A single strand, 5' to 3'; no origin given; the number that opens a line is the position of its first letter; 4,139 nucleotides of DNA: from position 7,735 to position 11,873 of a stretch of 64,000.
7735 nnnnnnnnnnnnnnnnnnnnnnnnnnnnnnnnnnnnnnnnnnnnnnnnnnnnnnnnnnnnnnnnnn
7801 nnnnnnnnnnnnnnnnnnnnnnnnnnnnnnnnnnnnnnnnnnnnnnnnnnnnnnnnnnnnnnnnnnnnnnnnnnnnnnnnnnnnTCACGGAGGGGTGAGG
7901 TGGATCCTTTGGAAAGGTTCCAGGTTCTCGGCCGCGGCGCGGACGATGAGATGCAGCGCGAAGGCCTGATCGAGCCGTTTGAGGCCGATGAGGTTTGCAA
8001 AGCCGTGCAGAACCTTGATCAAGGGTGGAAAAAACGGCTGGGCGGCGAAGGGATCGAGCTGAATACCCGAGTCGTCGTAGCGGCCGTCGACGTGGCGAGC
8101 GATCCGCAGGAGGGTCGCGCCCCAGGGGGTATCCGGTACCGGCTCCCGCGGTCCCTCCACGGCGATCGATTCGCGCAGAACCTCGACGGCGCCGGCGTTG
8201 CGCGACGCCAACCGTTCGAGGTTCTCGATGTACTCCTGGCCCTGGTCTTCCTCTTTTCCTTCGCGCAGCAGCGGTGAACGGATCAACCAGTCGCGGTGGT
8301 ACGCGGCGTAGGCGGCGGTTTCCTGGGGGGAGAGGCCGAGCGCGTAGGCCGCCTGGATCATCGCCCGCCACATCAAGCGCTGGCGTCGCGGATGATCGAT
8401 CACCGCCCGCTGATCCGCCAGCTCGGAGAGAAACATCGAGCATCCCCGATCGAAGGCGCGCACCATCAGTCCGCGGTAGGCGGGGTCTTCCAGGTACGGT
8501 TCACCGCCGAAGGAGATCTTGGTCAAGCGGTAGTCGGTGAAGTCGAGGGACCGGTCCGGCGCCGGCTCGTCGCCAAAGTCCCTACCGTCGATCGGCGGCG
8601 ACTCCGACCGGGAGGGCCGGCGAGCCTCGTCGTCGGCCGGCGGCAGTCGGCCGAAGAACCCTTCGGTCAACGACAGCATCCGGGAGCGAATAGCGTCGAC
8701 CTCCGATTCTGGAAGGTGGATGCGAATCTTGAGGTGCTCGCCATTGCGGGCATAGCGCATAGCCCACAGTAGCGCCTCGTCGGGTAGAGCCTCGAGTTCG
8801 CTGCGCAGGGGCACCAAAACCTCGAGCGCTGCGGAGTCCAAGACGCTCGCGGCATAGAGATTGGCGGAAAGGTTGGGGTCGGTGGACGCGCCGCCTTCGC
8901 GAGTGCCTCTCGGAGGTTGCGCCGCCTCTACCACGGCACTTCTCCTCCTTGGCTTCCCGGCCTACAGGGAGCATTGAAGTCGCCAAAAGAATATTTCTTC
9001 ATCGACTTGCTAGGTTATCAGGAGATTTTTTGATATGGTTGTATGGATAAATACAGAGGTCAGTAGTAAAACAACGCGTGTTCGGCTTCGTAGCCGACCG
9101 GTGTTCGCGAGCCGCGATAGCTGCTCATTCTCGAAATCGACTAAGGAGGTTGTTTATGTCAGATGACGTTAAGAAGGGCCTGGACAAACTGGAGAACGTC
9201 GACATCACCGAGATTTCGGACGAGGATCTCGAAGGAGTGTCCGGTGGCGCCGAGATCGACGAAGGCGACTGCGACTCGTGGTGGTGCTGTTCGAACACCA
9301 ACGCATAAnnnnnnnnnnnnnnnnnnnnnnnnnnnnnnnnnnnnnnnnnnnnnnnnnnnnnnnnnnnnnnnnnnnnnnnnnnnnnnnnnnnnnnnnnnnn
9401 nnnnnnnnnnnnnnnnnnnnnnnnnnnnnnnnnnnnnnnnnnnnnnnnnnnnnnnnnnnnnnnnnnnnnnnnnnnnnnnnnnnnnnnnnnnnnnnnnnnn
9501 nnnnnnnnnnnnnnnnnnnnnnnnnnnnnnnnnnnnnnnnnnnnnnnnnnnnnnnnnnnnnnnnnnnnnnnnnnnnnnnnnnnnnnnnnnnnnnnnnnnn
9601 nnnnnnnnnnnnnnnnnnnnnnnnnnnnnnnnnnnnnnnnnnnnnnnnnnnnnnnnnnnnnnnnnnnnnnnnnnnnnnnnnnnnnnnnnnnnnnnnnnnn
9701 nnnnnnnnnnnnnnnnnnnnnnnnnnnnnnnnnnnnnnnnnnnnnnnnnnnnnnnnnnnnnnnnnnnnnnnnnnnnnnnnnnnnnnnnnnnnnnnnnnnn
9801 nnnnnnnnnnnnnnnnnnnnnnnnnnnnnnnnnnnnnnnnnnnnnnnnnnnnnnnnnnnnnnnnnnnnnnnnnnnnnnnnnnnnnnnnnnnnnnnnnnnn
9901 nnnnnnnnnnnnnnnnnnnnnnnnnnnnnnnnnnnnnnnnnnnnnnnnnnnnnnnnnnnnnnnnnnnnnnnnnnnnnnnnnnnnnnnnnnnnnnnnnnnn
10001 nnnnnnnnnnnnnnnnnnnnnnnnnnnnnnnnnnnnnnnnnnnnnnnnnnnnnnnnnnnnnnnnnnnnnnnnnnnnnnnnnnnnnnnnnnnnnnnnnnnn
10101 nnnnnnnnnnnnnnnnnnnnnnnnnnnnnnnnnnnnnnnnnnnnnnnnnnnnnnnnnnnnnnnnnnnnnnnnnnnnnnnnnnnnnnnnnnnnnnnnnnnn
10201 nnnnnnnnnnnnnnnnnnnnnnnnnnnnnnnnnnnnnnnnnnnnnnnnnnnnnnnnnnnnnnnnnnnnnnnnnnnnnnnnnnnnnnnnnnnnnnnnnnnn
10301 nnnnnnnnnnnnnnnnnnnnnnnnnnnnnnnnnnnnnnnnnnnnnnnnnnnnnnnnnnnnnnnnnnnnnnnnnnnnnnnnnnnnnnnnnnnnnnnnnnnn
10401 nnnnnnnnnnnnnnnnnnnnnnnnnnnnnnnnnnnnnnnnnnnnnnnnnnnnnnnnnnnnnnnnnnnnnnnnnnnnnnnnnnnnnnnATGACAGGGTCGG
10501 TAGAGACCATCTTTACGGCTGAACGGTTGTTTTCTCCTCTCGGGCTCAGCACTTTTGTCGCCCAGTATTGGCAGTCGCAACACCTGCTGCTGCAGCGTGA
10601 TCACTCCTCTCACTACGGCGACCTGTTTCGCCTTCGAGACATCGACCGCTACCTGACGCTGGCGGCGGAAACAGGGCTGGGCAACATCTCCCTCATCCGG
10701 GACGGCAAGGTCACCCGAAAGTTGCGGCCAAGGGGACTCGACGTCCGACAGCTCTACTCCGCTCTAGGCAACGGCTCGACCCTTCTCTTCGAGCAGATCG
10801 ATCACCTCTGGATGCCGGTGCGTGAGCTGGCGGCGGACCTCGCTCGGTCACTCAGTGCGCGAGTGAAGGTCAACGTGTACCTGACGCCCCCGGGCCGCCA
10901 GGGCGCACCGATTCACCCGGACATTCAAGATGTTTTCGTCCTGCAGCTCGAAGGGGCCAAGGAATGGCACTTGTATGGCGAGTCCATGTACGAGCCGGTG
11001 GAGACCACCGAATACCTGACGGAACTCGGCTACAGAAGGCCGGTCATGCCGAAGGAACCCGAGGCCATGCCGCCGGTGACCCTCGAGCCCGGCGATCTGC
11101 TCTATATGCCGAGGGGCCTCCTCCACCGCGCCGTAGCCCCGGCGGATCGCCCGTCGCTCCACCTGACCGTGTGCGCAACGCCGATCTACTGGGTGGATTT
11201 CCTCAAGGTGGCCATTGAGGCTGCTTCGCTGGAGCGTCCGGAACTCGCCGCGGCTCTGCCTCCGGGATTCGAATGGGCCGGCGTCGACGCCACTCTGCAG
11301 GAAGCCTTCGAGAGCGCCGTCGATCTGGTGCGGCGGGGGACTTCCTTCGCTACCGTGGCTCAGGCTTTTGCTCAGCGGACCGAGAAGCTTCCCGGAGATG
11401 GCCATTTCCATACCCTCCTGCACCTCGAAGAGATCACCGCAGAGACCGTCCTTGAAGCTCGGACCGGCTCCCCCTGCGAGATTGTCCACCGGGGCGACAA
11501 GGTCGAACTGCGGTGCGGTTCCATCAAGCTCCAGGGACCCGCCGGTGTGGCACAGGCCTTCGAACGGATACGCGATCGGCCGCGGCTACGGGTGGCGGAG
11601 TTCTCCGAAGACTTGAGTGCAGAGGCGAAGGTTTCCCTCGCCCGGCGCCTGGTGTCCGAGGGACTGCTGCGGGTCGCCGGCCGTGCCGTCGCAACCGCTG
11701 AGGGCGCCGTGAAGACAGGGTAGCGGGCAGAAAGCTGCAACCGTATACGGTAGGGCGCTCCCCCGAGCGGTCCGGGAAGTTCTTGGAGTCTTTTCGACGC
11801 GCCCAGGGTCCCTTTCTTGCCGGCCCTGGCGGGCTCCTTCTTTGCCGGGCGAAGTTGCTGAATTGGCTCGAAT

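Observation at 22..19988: Atypical tRNA-dependent RiPP island: split LanB, three stand-alone SpaB_C-like proteins, a JmjC oxygenase and a LysRS-like paralogue, with no LanC/YcaO/rSAM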

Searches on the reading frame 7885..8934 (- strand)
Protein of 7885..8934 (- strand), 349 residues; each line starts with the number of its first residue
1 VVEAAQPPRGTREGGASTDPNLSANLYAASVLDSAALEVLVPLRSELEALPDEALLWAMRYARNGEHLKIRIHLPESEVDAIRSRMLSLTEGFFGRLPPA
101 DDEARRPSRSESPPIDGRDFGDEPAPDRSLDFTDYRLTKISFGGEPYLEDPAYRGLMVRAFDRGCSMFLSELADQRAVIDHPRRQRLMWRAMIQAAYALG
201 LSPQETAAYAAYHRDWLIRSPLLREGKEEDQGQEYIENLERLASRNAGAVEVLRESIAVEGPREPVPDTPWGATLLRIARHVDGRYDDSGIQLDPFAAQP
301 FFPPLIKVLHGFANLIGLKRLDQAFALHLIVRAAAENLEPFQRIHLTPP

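Call 3: search_protein_families(library=pfam, proteins=[window:7885-8934:-], max_evalue=0.1)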
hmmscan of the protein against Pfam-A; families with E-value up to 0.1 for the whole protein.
window:7885-8934:- (349 aa): 1 family
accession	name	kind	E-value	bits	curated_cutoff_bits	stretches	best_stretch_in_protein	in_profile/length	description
PF14028.11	Lant_dehydr_C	-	0.0032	18.1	24.4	1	23-331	3-252/255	Lantibiotic biosynthesis dehydratase C-term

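Call 7: search_protein_families(library=ncbifam, proteins=[window:7885-8934:-], max_evalue=0.1)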
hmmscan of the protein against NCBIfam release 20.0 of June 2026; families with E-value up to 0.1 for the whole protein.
window:7885-8934:- (349 aa): 1 family
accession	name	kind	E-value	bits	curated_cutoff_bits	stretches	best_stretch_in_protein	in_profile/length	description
TIGR03891.1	thiopep_ocin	subfamily_domain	0.0005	20.1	48.45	1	22-89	2-71/263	thiopeptide-type bacteriocin biosynthesis protein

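Call 34: search_solved_structures(query=window:7885-8934:-, max_evalue=1)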
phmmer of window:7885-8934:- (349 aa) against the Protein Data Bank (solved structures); distinct sequences matched with E-value up to 1: 0.

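Call 49: search_solved_structures(query=A2, max_evalue=1, show_alignments=2)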
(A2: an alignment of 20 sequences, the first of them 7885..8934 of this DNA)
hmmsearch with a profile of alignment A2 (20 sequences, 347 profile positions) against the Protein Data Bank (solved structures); distinct sequences matched with E-value up to 1: 1.
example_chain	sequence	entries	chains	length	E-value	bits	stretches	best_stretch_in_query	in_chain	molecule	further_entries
5wa3_A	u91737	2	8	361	0.013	17.6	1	19-92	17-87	Pyridine synthase TbtD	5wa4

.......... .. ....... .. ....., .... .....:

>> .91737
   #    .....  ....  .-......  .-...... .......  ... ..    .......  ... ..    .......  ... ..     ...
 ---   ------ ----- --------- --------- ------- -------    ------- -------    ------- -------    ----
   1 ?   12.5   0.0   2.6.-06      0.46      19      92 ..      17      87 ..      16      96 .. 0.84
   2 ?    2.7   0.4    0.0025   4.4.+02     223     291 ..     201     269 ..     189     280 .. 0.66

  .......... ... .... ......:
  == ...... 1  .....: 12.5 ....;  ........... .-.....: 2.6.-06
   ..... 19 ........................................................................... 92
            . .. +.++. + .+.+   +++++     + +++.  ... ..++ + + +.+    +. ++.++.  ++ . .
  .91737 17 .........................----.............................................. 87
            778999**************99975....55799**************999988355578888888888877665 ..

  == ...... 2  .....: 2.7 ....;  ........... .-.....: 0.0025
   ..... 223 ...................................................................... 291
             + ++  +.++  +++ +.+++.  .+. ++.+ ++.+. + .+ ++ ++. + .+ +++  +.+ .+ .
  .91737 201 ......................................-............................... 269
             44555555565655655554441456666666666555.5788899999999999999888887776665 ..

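Call 97: search_protein_families(library=ncbifam, alignment_id=A2, max_evalue=0.01)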
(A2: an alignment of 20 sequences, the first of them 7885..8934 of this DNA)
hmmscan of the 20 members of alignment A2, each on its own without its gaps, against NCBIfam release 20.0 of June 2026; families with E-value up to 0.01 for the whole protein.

A. member 1, window:7885-8934:- (349 aa): 1 family
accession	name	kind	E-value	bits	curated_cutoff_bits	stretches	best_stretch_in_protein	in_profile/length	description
TIGR03891.1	thiopep_ocin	subfamily_domain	0.0005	20.1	48.45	1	22-89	2-71/263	thiopeptide-type bacteriocin biosynthesis protein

B. families by the number of members that match (of 20 scanned): 2 families
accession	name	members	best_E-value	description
TIGR03891.1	thiopep_ocin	19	6.1e-11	thiopeptide-type bacteriocin biosynthesis protein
NF045556.1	TbtD_PbtD_pyrid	5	6.4e-06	thiopeptide maturation pyridine synthase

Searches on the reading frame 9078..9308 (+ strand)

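Call 7: search_protein_families(library=ncbifam, proteins=[window:9078-9308:+], max_evalue=0.1)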
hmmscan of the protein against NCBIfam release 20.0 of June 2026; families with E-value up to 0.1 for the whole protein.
window:9078-9308:+ (76 aa): 1 family
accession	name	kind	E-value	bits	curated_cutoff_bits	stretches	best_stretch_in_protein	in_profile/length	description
NF038167.1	cyan_ocin_like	subfamily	0.04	14.1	32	1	42-59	7-24/72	CTB family bacteriocin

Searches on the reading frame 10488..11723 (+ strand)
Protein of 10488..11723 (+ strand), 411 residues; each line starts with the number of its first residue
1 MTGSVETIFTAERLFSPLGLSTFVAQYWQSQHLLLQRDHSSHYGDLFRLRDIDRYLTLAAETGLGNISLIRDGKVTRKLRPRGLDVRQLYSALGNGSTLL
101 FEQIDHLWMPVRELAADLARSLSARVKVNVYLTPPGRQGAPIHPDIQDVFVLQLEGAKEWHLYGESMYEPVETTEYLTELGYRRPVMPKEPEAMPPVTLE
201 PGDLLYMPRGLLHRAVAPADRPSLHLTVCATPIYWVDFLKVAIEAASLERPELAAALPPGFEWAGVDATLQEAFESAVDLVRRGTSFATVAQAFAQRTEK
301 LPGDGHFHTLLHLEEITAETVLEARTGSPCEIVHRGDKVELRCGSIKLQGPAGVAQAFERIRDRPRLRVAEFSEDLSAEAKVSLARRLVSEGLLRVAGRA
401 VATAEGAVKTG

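Call 3: search_protein_families(library=pfam, proteins=[window:10488-11723:+], max_evalue=0.1)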
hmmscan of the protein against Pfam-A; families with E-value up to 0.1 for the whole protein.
window:10488-11723:+ (411 aa): 4 families
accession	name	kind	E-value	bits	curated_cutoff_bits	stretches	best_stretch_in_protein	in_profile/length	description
PF08007.18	JmjC_2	-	2.5e-22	79.2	22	1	118-232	17-121/127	JmjC domain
PF13621.12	Cupin_8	-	0.00012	22.5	27.4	1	125-217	131-234/252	Cupin-like domain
PF07883.17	Cupin_2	-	0.0015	18.6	27.2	1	196-224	37-65/70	Cupin domain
PF00190.28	Cupin_1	-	0.066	13.2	22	0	199-228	83-112/151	Cupin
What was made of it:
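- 10488..11723 (+): ROX-type JmjC Fe(II)/2-oxoglutarate oxygenase, coupled to C2 (ATGA overlap); its last codons were replaced by the transposon end. JmjC_2 2.5e-22 (call 3).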

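Call 7: search_protein_families(library=ncbifam, proteins=[window:10488-11723:+], max_evalue=0.1)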
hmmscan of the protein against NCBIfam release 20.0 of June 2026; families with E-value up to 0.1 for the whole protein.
window:10488-11723:+ (411 aa): 0 families

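Call 75: search_solved_structures(query=A8, max_evalue=0.001)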
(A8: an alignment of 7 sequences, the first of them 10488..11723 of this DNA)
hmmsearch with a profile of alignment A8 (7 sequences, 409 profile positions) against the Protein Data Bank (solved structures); distinct sequences matched with E-value up to 0.001: 28.
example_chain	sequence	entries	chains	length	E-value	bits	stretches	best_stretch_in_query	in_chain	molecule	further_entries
4ccn_A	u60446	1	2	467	9e-39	136.7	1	9-301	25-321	BIFUNCTIONAL LYSINE-SPECIFIC DEMETHYLASE AND HISTIDYL-HYDROXYLASE NO66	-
4y4r_A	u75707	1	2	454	1.5e-38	135.9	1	9-301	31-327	Bifunctional lysine-specific demethylase and histidyl-hydroxylase NO66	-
4ccm_A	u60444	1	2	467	1.7e-38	135.7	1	9-301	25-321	BIFUNCTIONAL LYSINE-SPECIFIC DEMETHYLASE AND HISTIDYL-HYDROXYLASE NO66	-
4y33_A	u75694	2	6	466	1.7e-38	135.7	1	9-301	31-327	Bifunctional lysine-specific demethylase and histidyl-hydroxylase NO66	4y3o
4e4h_A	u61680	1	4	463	2.4e-38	135.2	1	9-301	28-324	Lysine-specific demethylase NO66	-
4ccj_A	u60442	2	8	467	2.5e-38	135.2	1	9-301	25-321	BIFUNCTIONAL LYSINE-SPECIFIC DEMETHYLASE AND HISTIDYL-HYDROXYLASE NO66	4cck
4diq_A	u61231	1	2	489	2.8e-38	135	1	9-301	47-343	Lysine-specific demethylase NO66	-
4cco_A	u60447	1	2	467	3e-38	134.9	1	9-301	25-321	BIFUNCTIONAL LYSINE-SPECIFIC DEMETHYLASE AND HISTIDYL-HYDROXYLASE NO66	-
2xdv_A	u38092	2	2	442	2.5e-36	128.6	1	9-245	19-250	MYC-INDUCED NUCLEAR ANTIGEN | BIFUNCTIONAL LYSINE-SPECIFIC DEMETHYLASE AND HISTIDYL-HYDROXYLASE MINA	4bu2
4bxf_A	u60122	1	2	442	4.8e-36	127.7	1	9-245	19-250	BIFUNCTIONAL LYSINE-SPECIFIC DEMETHYLASE AND HISTIDYL-HYDROXYLASE MINA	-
7zcc_A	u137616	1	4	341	9.8e-21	77.2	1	1-288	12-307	Uncharacterized protein YxbC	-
1vrb_A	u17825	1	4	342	9.9e-21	77.2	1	1-288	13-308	Putative asparaginyl hydroxylase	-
4csw_A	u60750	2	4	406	1.8e-09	40.2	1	133-225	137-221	CUPIN 4 FAMILY PROTEIN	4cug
4ccl_A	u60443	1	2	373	8.3e-06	28.1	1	140-223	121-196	50S RIBOSOMAL PROTEIN L16 ARGININE HYDROXYLASE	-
4lit_A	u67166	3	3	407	1e-05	27.7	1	140-223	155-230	50S ribosomal protein L16 arginine hydroxylase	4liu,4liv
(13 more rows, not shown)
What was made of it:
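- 10488..11723 (+): NO66/MINA53 1e-38 (call 75).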
